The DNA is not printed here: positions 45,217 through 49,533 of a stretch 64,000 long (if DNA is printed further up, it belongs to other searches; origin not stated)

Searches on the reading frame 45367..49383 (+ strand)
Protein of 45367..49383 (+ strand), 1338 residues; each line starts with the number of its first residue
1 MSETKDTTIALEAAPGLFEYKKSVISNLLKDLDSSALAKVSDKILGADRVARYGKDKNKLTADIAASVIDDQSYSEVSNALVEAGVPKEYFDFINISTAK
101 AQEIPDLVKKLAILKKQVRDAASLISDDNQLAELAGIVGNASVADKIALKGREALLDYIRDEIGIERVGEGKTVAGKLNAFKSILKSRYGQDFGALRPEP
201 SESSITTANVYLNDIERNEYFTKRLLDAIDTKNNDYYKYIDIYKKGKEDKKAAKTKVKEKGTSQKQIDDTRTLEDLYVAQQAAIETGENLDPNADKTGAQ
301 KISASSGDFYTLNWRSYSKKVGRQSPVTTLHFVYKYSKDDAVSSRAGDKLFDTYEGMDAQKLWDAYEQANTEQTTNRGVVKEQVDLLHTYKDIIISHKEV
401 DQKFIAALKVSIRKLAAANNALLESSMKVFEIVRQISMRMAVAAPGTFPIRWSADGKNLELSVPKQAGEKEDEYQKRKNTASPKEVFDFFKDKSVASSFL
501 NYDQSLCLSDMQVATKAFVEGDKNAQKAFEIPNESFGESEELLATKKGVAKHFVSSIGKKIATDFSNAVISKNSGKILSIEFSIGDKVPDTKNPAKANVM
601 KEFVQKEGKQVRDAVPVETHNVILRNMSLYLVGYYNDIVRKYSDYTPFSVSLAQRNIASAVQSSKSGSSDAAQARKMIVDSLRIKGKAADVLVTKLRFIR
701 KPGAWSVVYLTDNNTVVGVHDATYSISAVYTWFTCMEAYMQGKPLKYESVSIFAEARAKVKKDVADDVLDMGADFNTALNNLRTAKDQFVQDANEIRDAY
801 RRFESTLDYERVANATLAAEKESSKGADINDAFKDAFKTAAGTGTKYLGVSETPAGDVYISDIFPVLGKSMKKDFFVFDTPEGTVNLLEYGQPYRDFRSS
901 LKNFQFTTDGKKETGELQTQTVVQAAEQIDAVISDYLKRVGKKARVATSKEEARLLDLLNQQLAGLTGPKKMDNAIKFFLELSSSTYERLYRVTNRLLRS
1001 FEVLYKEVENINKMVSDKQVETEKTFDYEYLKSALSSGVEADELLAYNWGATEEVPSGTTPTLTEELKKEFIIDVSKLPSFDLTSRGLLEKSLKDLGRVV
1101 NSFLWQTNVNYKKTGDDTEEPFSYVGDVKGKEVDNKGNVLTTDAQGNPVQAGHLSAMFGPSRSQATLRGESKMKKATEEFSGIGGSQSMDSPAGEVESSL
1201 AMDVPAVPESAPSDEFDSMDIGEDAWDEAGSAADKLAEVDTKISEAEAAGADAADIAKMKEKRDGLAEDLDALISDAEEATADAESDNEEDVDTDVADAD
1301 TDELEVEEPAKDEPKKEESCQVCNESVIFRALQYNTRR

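Call 30: search_protein_families(library=phrogs, proteins=[window:45367-49383:+], max_evalue=0.001)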
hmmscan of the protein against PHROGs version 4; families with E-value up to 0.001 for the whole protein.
window:45367-49383:+ (1338 aa): 0 families

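Call 98: find_encoding_contigs(protein=window:45367-49383:+, flank=10000, max_places=1)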
Protein window:45367-49383:+ (1338 aa): 23 contigs read that carry it; 1 place shown.
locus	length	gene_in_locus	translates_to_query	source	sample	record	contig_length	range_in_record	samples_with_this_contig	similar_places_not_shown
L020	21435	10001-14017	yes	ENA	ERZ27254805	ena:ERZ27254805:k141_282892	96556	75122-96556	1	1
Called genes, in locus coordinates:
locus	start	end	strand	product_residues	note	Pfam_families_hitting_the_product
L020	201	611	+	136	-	-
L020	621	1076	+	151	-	-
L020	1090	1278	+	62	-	-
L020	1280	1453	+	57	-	-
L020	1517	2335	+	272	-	-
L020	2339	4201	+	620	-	PF07230:Portal_T4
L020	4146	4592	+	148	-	-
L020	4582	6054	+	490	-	PF03420:Peptidase_S77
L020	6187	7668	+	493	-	PF07068:Gp23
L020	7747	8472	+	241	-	PF26809:Phage_T4_gp13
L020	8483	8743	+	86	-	-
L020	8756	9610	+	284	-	-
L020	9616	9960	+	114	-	-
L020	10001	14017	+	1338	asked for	-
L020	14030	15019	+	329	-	-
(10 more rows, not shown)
